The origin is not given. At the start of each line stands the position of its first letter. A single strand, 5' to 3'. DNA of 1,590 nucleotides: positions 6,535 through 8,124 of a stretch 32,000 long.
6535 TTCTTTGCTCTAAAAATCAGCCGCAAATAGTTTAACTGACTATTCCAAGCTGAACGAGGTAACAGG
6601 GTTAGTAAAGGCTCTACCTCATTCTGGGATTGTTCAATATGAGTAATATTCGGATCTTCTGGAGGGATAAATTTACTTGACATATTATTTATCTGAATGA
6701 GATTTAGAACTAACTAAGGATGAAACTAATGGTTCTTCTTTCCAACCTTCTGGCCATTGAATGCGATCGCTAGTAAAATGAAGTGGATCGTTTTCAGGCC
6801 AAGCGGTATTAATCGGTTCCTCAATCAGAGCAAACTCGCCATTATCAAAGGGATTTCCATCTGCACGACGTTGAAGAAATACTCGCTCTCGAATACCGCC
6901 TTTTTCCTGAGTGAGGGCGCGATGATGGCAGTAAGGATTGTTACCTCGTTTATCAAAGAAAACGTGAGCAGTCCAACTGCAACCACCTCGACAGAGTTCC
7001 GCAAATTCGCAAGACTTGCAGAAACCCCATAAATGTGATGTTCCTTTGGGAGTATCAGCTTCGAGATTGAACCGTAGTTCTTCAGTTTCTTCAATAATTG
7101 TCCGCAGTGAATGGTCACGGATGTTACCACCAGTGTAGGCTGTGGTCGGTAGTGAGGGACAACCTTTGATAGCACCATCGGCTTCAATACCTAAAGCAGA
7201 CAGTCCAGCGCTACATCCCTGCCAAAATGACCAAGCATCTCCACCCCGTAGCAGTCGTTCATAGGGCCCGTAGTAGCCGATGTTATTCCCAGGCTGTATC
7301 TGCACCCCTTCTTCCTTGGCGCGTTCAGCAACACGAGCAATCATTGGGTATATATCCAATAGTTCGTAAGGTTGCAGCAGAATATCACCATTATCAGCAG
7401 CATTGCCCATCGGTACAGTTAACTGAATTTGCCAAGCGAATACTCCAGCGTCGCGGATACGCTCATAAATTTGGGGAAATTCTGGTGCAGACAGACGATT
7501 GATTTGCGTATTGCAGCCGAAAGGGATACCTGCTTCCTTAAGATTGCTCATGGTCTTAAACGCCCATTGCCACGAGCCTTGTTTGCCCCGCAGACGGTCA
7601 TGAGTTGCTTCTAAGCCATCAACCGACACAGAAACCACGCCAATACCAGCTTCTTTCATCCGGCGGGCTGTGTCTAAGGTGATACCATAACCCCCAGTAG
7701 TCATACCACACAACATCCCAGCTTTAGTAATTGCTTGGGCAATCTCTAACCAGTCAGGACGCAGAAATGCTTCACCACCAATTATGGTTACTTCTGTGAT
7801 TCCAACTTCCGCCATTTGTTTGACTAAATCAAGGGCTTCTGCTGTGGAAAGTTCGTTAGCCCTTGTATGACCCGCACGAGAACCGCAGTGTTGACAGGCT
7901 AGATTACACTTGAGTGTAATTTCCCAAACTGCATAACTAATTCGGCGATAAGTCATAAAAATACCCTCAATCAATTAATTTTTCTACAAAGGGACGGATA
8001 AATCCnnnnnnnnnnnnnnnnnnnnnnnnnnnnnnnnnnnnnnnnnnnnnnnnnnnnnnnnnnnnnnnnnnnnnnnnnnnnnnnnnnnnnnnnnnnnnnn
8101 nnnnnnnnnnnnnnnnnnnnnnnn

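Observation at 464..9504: Composite RiPP island: three leader families of double-glycine precursors around one rSAM/SPASM-kinase-HopA1-like-AKR-PPIase operon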

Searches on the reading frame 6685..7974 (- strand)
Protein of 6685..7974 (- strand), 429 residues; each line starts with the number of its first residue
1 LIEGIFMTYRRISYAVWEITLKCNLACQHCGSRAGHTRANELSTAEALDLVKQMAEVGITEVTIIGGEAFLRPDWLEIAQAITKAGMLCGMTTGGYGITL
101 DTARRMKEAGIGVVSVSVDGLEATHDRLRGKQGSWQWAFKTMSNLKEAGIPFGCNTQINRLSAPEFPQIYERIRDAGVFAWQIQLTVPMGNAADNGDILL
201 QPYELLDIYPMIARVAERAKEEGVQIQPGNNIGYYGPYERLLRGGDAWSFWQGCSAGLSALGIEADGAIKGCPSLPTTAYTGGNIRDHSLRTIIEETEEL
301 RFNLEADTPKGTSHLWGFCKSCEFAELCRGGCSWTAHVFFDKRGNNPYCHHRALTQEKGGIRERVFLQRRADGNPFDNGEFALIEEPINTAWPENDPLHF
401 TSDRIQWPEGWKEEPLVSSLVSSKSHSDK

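Call 3: search_protein_families(library=pfam, max_evalue=0.1, proteins=[window:6685-7974:-])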
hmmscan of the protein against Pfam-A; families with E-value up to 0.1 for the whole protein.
window:6685-7974:- (429 aa): 3 families
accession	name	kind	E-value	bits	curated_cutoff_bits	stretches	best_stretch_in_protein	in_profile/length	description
PF04055.27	Radical_SAM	-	2.2e-25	90.2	29.5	1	18-152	2-143/166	Radical SAM superfamily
PF13186.11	SPASM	-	0.0002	22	21.5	1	254-322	1-66/67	Iron-sulfur cluster-binding domain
PF13353.11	Fer4_12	-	0.00059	20.6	22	1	22-120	14-115/137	4Fe-4S single cluster domain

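Call 4: search_protein_families(library=ncbifam, max_evalue=0.1, proteins=[window:6685-7974:-])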
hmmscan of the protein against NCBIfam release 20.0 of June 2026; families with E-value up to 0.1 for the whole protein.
window:6685-7974:- (429 aa): 85 families (the best 25 are shown)
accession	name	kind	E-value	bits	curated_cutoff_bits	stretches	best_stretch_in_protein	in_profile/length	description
TIGR04103.1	rSAM_nif11_3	equivalog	7.2e-251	831.9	725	1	9-415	1-408/412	nif11-class peptide radical SAM maturase 3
TIGR03913.1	rad_SAM_trio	equivalog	2.2e-123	412.2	591.75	1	14-391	20-394/477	GDL motif peptide-associated radical SAM/SPASM maturase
TIGR04133.1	rSAM_w_lipo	hypoth_equivalog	4e-47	160.8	425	1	10-354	21-349/350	TIGR04133 family radical SAM/SPASM protein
TIGR04545.1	rSAM_ahbD_hemeb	equivalog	5.9e-45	154.2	500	1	16-351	3-337/339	heme b synthase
TIGR04053.2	TIGR04053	equivalog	1.2e-43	149.8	395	2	15-219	10-217/366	TIGR04053 family radical SAM/SPASM domain-containing protein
TIGR04055.1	rSAM_NirJ2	equivalog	4.3e-43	148.1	500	1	16-341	3-312/326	putative heme d1 biosynthesis radical SAM protein NirJ2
TIGR04347.1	pseudo_SAM_Halo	equivalog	9.6e-36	123.9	525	2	11-180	36-206/390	TIGR04347 family pseudo-SAM/SPASM protein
TIGR04546.1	rSAM_ahbC_deAc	equivalog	1.9e-35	122.4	650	1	15-177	41-204/390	12,18-didecarboxysiroheme deacetylase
TIGR04051.1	rSAM_NirJ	equivalog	1.6e-34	119.4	515.45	2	16-178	5-168/354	heme d1 biosynthesis radical SAM protein NirJ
TIGR04303.1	GeoRSP_rSAM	equivalog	8.7e-33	114.2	400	1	17-339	9-313/325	GeoRSP system radical SAM/SPASM protein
TIGR04054.1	rSAM_NirJ1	equivalog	2.5e-32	111.9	650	1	15-175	38-199/387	putative heme d1 biosynthesis radical SAM protein NirJ1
TIGR03962.1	mycofact_rSAM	equivalog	1.1e-30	106.9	265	1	16-335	15-316/339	mycofactocin radical SAM maturase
TIGR04250.1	SCM_rSAM_ScmE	equivalog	1.5e-26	93.2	400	2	18-163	8-155/358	SynChlorMet cassette radical SAM/SPASM protein ScmE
NF045574.1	sacti_mat_StsB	exception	1.5e-25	90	625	1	11-152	94-235/466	StsB family radical SAM/SPASM domain sactipeptide maturase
TIGR02109.1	PQQ_syn_pqqE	equivalog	1.6e-25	89.8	381.35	1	17-356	11-337/358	pyrroloquinoline quinone biosynthesis protein PqqE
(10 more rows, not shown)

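Call 22: search_solved_structures(query=window:6685-7974:-, max_evalue=0.00001)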
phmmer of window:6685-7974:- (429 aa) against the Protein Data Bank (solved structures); distinct sequences matched with E-value up to 0.00001: 4.
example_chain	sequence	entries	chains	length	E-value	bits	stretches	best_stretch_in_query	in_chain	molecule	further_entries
6efn_A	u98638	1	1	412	7e-22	81.1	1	5-197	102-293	Sporulation killing factor maturation protein SkfB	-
6c8v_A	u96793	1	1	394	1.1e-15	60.7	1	17-350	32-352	Coenzyme PQQ synthesis protein E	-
7vob_C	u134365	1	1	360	9.3e-11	44.5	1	18-184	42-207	Cytosylglucuronate decarboxylase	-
7voc_C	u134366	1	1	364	9.6e-11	44.4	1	18-184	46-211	Cytosylglucuronate decarboxylase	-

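Call 28: find_homologous_proteins(query=window:6685-7974:-, max_evalue=1e-30)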
Query window:6685-7974:- (429 aa): 7805 proteins with E <= 1e-30 among 8000 candidates; the best 120 are listed.
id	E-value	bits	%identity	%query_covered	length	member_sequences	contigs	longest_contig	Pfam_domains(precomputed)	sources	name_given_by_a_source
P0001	1.4e-294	995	98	100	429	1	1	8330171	PF04055.28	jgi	jgi:nif11-class peptide radical SAM maturase 3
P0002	9.8e-293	989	98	99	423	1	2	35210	PF04055.28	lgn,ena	-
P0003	1.4e-287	972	97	99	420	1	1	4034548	PF04055.28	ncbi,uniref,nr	ncbi:nif11-class peptide radical SAM maturase 3 [Nostoc sp. KVJ3]|uniref:nif11-class peptide radical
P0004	3.0e-283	957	96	98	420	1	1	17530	PF04055.28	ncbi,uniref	ncbi:nif11-class peptide radical SAM maturase 3 [Nostoc sp.]|uniref:nif11-class peptide radical SAM 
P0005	2.0e-282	955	96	98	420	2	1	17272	PF04055.28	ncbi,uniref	ncbi:nif11-class peptide radical SAM maturase 3 [Nostoc sp.]|uniref:nif11-class peptide radical SAM 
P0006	4.2e-280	947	95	98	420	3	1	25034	PF04055.28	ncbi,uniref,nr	ncbi:nif11-class peptide radical SAM maturase 3 [aff. Roholtiella sp. LEGE 12411]|uniref:nif11-class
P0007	1.2e-279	946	95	98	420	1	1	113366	PF04055.28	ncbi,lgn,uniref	ncbi:MAG: nif11-class peptide radical SAM maturase 3 [Nostoc sp.]|uniref:nif11-class peptide radical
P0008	5.8e-279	943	95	98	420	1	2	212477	PF04055.28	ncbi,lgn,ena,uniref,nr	ncbi:nif11-class peptide radical SAM maturase 3 [Nostoc sp. NMS8]|uniref:nif11-class peptide radical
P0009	1.8e-278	942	93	98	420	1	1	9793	PF04055.28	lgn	-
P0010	6.1e-278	940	93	99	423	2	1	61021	PF04055.28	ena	-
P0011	9.7e-278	939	94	98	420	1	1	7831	PF04055.28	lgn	-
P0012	1.2e-277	939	95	97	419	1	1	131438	PF04055.28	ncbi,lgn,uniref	ncbi:MAG: nif11-class peptide radical SAM maturase 3 [Nostoc sp.]|uniref:nif11-class peptide radical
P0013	1.3e-277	939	94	98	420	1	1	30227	PF04055.28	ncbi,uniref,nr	ncbi:nif11-class peptide radical SAM maturase 3 [Nostoc favosum]|uniref:Nif11-class peptide radical 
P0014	1.4e-277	939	93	98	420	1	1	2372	PF04055.28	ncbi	ncbi:MAG: nif11-class peptide radical SAM maturase 3 [Nostoc sp.]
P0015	1.6e-277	939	94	98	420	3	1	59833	PF04055.28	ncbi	-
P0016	1.7e-277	939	91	99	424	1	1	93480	PF04055.28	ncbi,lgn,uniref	ncbi:nif11-class peptide radical SAM maturase 3 [Nostoc sp.]|uniref:nif11-class peptide radical SAM 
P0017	1.9e-277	938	94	98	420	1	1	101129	PF04055.28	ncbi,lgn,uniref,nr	ncbi:MAG: nif11-class peptide radical SAM maturase 3 [Nostoc sp. DedQUE12b]|uniref:nif11-class pepti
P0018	1.9e-277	938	95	97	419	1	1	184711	PF04055.28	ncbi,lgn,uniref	ncbi:nif11-class peptide radical SAM maturase 3 [Nostoc sp.]|uniref:nif11-class peptide radical SAM 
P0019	2.0e-277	938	94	98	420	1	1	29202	PF04055.28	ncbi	-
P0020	2.3e-277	938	95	97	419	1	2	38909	PF04055.28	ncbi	ncbi:nif11-class peptide radical SAM maturase 3 [Nostoc sp.]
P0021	2.3e-277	938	94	98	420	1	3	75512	PF04055.28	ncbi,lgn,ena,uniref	ncbi:MAG: nif11-class peptide radical SAM maturase 3 [Nostoc sp.]|uniref:nif11-class peptide radical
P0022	2.7e-277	938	95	97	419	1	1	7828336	PF04055.28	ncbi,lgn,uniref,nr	ncbi:nif11-class peptide radical SAM maturase 3 [Nostoc sp. C052]|uniref:nif11-class peptide radical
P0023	2.9e-277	938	95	97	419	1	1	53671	PF04055.28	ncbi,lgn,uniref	ncbi:MAG: nif11-class peptide radical SAM maturase 3 [Nostoc sp.]|uniref:nif11-class peptide radical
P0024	4.7e-277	937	93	98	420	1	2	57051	PF04055.28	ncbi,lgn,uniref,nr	ncbi:nif11-class peptide radical SAM maturase 3 [Nostoc sp. ChiQUE01b]|uniref:nif11-class peptide ra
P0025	1.0e-276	936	93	98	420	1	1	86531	PF04055.28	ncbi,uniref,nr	ncbi:nif11-class peptide radical SAM maturase 3 [Nostoc sp. CHAB 5784]|uniref:nif11-class peptide ra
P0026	1.8e-276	935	94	98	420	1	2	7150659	PF04055.28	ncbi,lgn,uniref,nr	ncbi:radical SAM domain-containing protein [Nostoc commune NIES-4072]|uniref:Radical SAM domain-cont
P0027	4.1e-276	934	94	98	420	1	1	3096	PF04055.28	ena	-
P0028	4.7e-276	934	93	98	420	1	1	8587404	PF04055.28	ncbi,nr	ncbi:nif11-class peptide radical SAM maturase 3 [Nostoc sp. UHCC 0702]|nr:nif11-class peptide radica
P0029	6.9e-276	933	93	93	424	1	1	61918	PF04055.28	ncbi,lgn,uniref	ncbi:MAG: nif11-class peptide radical SAM maturase 3 [Nostoc sp.]|uniref:nif11-class peptide radical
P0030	8.7e-276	933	94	97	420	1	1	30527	PF04055.28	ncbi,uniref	ncbi:MAG: nif11-class peptide radical SAM maturase 3 [Nostoc sp.]|uniref:nif11-class peptide radical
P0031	1.3e-275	932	93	98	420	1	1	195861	PF04055.28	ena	-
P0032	1.3e-275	932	93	98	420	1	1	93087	PF04055.28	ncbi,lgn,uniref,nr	ncbi:MAG: nif11-class peptide radical SAM maturase 3 [Nostoc sp. CmiVER01]|uniref:nif11-class peptid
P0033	1.8e-275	932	91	99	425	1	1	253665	PF04055.28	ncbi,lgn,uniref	ncbi:MAG: nif11-class peptide radical SAM maturase 3 [Nostoc sp.]|uniref:nif11-class peptide radical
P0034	4.2e-275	931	91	99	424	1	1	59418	PF04055.28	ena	-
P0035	5.0e-275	930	93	99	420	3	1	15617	PF04055.28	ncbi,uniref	ncbi:MAG: nif11-class peptide radical SAM maturase 3 [Nostoc sp.]|uniref:nif11-class peptide radical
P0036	5.7e-275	930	91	99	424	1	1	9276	PF04055.28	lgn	-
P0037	7.9e-275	930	93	98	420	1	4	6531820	PF04055.28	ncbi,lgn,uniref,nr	ncbi:nif11-class peptide radical SAM maturase 3 [Nostoc sphaeroides]|uniref:Nif11-class peptide radi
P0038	1.4e-274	929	92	98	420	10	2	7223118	PF04055.28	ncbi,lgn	ncbi:MAG: nif11-class peptide radical SAM maturase 3 [Gloeotrichia echinulata GP01]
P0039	3.4e-274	928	92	98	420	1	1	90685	PF04055.28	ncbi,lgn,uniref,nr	ncbi:nif11-class peptide radical SAM maturase 3 [Nostoc sp. ChiVER01]|uniref:nif11-class peptide rad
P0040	1.1e-273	926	92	98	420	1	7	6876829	PF04055.28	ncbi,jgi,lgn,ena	ncbi:MAG: nif11-class peptide radical SAM maturase 3 [Gloeotrichia echinulata DVL01]|jgi:nif11-class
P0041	1.3e-273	926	92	98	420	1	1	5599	PF04055.28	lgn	-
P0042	1.9e-273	925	92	98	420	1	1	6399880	PF04055.28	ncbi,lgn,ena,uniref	ncbi:nif11-class peptide radical SAM maturase 3 [Nostoc sp.]|uniref:nif11-class peptide radical SAM 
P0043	2.9e-273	925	94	94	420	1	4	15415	PF04055.28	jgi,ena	-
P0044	3.4e-273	924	92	98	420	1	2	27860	PF04055.28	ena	-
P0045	5.1e-273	924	92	98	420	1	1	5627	PF04055.28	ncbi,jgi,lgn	jgi:nif11-class peptide radical SAM maturase 3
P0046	1.8e-272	922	91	98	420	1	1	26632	PF04055.28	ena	-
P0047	2.0e-272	922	92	98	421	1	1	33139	PF04055.28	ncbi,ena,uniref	ncbi:nif11-class peptide radical SAM maturase 3 [uncultured Nostoc sp.]|uniref:nif11-class peptide r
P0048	3.0e-272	921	93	98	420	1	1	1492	PF04055.28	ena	-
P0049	6.0e-272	920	91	98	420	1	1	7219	PF04055.28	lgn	-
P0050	6.5e-272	920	92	98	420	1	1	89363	PF04055.28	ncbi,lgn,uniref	ncbi:nif11-class peptide radical SAM maturase 3 [Nostoc sp.]|uniref:nif11-class peptide radical SAM 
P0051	1.6e-271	919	91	98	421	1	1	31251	PF04055.28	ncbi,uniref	ncbi:MAG: nif11-class peptide radical SAM maturase 3 [Nostoc sp.]|uniref:nif11-class peptide radical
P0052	2.1e-271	918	91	97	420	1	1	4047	PF04055.28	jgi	jgi:nif11-class peptide radical SAM maturase 3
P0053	2.9e-271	918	93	96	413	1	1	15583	PF04055.28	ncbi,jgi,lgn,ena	jgi:nif11-class peptide radical SAM maturase 3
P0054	3.1e-271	918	90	97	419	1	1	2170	PF04055.28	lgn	-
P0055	5.8e-271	917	91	98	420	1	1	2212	PF04055.28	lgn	-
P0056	1.3e-270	916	91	98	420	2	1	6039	PF04055.28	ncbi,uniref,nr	ncbi:nif11-class peptide radical SAM maturase 3 [Nostoc commune]|uniref:nif11-class peptide radical 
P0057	1.5e-270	916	91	98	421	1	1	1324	PF04055.28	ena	-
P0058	2.9e-270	915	90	98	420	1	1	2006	PF04055.28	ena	-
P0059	2.1e-269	912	92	93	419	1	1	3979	PF04055.28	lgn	-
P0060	3.6e-269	911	91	97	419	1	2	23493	PF04055.28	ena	-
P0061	4.5e-269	911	91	97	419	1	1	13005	PF04055.28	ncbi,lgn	-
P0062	7.4e-269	910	91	97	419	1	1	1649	PF04055.28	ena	-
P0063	7.8e-269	910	91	98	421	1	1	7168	PF04055.28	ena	-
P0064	1.2e-268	909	90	98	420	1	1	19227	PF04055.28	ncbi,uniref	ncbi:nif11-class peptide radical SAM maturase 3 [Nostoc sp. CALU 546]|uniref:nif11-class peptide rad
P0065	1.6e-268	909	90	98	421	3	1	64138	PF04055.28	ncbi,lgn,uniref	ncbi:nif11-class peptide radical SAM maturase 3 [Nostoc sp.]|uniref:nif11-class peptide radical SAM 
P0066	2.0e-268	909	91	97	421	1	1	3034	PF04055.28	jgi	-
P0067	2.4e-268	908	90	98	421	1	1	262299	PF04055.28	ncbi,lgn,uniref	ncbi:nif11-class peptide radical SAM maturase 3 [Nostoc sp.]|uniref:nif11-class peptide radical SAM 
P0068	2.6e-268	908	90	98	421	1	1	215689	PF04055.28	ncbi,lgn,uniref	ncbi:nif11-class peptide radical SAM maturase 3 [Nostoc sp.]|uniref:nif11-class peptide radical SAM 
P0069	2.9e-268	908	90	97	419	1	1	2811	PF04055.28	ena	-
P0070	3.0e-268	908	90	97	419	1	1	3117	PF04055.28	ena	-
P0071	4.8e-268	907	90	98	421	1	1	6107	PF04055.28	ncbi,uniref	ncbi:nif11-class peptide radical SAM maturase 3 [Nostoc sp.]|uniref:nif11-class peptide radical SAM 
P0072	4.9e-268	907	90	98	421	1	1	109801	PF04055.28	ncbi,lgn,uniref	ncbi:MAG: nif11-class peptide radical SAM maturase 3 [Nostoc sp.]|uniref:nif11-class peptide radical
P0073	5.0e-268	907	90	98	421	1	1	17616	PF04055.28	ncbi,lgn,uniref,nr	ncbi:MAG: nif11-class peptide radical SAM maturase 3 [Nostoc sp. NOS(2021)]|uniref:nif11-class pepti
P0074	5.0e-268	907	90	97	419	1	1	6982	PF04055.28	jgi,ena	jgi:nif11-class peptide radical SAM maturase 3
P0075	5.4e-268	907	90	97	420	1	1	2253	PF04055.28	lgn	-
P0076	5.9e-268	907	90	98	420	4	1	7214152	PF04055.28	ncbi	ncbi:nif11-class peptide radical SAM maturase 3 [Nostoc sp. UIC 10890]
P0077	6.0e-268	907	90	98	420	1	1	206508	PF04055.28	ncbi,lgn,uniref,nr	ncbi:heme biosynthesis protein [Nostoc sp. KVJ20]|uniref:nif11-class peptide radical SAM maturase 3 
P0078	8.2e-268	907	90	97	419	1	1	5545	PF04055.28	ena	-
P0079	9.4e-268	906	91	97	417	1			PF04055.28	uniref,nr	uniref:Radical SAM/SPASM domain-containing protein n=1 Tax=Stigonema sp. PCC 9446 TaxID=2099385 RepI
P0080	2.0e-267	905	91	97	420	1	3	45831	PF04055.28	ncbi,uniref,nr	ncbi:nif11-class peptide radical SAM maturase 3 [Nodularia spumigena CS-591/12]|uniref:nif11-class p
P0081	2.2e-267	905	91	97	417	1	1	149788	PF04055.28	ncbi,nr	ncbi:MAG: nif11-class peptide radical SAM maturase 3 [Stigonema ocellatum SAG 48.90 = DSM 106950]|nr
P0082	2.5e-267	905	92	93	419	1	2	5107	PF04055.28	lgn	-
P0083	2.5e-267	905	90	98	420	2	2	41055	PF04055.28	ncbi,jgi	jgi:nif11-class peptide radical SAM maturase 3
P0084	2.7e-267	905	90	97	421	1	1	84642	PF04055.28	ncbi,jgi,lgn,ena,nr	ncbi:MAG: nif11-class peptide radical SAM maturase 3 [Desmonostoc vinosum HA7617-LM4]|jgi:nif11-clas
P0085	2.7e-267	905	91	97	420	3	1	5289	PF04055.28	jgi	jgi:nif11-class peptide radical SAM maturase 3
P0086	2.8e-267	905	91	97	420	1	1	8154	PF04055.28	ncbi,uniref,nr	ncbi:nif11-class peptide radical SAM maturase 3 [Anabaena aphanizomenioides LEGE 00250]|uniref:Nif11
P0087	3.9e-267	904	90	97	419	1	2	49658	PF04055.28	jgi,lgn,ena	-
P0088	4.0e-267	904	90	97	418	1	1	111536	PF04055.28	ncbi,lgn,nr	ncbi:nif11-class peptide radical SAM maturase 3 [Nostoc sp. RF31YmG]|nr:nif11-class peptide radical 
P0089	5.0e-267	904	92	95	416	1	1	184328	PF04055.28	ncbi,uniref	ncbi:nif11-class peptide radical SAM maturase 3 [Anabaena sp. WFMT]|uniref:nif11-class peptide radic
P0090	5.2e-267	904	90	97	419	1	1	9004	PF04055.28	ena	-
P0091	5.6e-267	904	90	98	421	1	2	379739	PF04055.28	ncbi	ncbi:nif11-class peptide radical SAM maturase 3 [Nostoc sp.]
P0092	7.9e-267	903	90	97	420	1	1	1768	PF04055.28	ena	-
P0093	1.5e-266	902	90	97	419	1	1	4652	PF04055.28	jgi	jgi:nif11-class peptide radical SAM maturase 3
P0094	1.9e-266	902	90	97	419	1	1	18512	PF04055.28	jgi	jgi:nif11-class peptide radical SAM maturase 3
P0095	2.0e-266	902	90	98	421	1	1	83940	PF04055.28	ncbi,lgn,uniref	ncbi:MAG: nif11-class peptide radical SAM maturase 3 [Nostoc sp.]|uniref:nif11-class peptide radical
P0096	2.5e-266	902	90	97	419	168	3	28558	PF04055.28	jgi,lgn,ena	jgi:nif11-class peptide radical SAM maturase 3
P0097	3.0e-266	901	90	97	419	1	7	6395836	PF04055.28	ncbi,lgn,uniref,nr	ncbi:nif11-class peptide radical SAM maturase 3 [Anabaena cylindrica FACHB-243]|uniref:Radical SAM d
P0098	3.6e-266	901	90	97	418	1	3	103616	PF04055.28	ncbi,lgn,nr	ncbi:MAG: nif11-class peptide radical SAM maturase 3 [Aulosira sp. ZfuVER01]|nr:nif11-class peptide 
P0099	4.7e-266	901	90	97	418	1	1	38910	PF04055.28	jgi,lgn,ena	jgi:nif11-class peptide radical SAM maturase 3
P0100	6.4e-266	900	90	97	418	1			PF04055.28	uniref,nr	uniref:Radical SAM/SPASM domain-containing protein n=1 Tax=[Tolypothrix] sp. PCC 7415 TaxID=373957 R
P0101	1.1e-265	900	89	98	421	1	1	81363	PF04055.28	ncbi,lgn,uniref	ncbi:nif11-class peptide radical SAM maturase 3 [Nostoc sp.]|uniref:nif11-class peptide radical SAM 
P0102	1.7e-265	899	90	97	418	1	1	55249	PF04055.28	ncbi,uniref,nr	ncbi:nif11-class peptide radical SAM maturase 3 [Tolypothrix sp. FACHB-123]|uniref:nif11-class pepti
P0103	2.0e-265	899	90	97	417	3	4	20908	PF04055.28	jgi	jgi:nif11-class peptide radical SAM maturase 3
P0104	2.1e-265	899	90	98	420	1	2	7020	PF04055.28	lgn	-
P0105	4.5e-265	898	90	97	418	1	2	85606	PF04055.28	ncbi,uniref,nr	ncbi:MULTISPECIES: nif11-class peptide radical SAM maturase 3 [Calothrix]|uniref:Nif11-class peptide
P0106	7.7e-265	897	89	97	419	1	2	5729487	PF04055.28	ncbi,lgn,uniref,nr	ncbi:radical SAM domain protein [Richelia sinica FACHB-800]|uniref:Radical SAM domain protein n=1 Ta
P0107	2.2e-264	895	90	97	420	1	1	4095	PF04055.28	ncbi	-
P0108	2.5e-264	895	89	97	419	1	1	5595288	PF04055.28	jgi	jgi:nif11-class peptide radical SAM maturase 3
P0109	8.8e-264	893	89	97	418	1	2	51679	PF04055.28,PF13353.12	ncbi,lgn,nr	ncbi:nif11-class peptide radical SAM maturase 3 [Calothrix membranacea FACHB-236]|nr:nif11-class pep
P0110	1.1e-263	893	89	97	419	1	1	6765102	PF04055.28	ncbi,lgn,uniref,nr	ncbi:nif11-class peptide radical SAM maturase 3 [Nostoc sp. TCL26-01]|uniref:nif11-class peptide rad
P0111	1.2e-263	893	91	95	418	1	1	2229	PF04055.28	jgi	jgi:nif11-class peptide radical SAM maturase 3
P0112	1.4e-263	893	89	97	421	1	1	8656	PF04055.28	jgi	-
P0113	2.9e-263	892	90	97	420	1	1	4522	PF04055.28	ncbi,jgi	jgi:nif11-class peptide radical SAM maturase 3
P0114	3.2e-263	891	89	97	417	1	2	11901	PF04055.28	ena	-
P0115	3.2e-263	891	88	97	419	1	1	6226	PF04055.28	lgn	-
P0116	5.9e-263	891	91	95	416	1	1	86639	PF04055.28,PF13353.12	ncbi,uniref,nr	ncbi:nif11-class peptide radical SAM maturase 3 [Dolichospermum sp. UHCC 0259]|uniref:nif11-class pe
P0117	6.8e-263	890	90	97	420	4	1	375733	PF04055.28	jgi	jgi:nif11-class peptide radical SAM maturase 3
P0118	1.1e-262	890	90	97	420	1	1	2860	PF04055.28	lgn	-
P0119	1.4e-262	889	89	97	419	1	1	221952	PF04055.28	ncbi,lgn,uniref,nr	ncbi:nif11-class peptide radical SAM maturase 3 [Dolichospermum planctonicum]|uniref:Radical SAM dom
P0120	2.1e-262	889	88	97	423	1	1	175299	PF04055.28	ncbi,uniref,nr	ncbi:nif11-class peptide radical SAM maturase 3 [Nostoc sp. FACHB-110]|uniref:nif11-class peptide ra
